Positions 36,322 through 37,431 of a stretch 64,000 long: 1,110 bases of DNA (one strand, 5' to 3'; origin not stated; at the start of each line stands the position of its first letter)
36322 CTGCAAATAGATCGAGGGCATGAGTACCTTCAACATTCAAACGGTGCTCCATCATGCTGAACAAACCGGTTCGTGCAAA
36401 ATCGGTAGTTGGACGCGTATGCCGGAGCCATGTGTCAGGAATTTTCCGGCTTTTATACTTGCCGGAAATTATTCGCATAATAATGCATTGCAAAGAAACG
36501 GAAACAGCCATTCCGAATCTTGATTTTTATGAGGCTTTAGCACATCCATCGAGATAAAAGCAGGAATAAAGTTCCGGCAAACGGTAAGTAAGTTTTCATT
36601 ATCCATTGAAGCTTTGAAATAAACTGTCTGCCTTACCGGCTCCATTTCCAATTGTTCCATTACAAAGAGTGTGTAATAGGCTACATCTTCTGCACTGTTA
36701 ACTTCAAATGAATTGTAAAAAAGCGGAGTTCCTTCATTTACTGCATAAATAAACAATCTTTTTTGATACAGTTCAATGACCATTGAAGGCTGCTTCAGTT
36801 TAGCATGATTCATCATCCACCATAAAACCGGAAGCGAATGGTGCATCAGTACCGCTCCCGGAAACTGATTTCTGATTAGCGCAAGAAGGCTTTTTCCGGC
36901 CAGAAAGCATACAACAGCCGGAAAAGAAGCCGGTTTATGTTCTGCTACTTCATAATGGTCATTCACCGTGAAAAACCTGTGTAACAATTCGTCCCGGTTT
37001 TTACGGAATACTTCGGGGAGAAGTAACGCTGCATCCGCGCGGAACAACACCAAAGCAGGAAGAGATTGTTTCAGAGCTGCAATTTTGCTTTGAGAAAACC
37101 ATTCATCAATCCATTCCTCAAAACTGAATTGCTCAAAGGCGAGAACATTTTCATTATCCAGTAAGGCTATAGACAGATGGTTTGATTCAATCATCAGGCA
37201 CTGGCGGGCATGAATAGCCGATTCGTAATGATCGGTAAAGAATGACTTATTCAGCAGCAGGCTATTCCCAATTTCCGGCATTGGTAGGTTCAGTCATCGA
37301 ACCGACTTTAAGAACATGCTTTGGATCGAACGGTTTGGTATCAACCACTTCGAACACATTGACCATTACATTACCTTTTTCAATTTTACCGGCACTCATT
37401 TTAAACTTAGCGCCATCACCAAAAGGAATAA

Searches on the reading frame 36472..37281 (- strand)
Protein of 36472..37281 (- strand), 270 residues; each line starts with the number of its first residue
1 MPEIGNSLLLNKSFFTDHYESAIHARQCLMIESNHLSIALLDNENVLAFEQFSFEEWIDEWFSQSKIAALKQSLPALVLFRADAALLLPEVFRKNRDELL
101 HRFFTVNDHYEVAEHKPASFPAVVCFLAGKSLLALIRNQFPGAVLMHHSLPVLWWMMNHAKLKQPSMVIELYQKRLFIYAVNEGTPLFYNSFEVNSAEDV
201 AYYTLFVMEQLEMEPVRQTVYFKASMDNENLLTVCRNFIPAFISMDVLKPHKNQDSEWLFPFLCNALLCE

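Call 22: search_protein_families(library=pfam, proteins=[window:36472-37281:-], max_evalue=0.0001)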
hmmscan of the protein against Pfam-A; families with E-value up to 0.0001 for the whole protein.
window:36472-37281:- (270 aa): 1 family
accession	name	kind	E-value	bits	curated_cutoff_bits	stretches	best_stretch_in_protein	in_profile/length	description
PF12864.12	DUF3822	-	1.8e-24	86.7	24.9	1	28-240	15-239/241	Protein of unknown function (DUF3822)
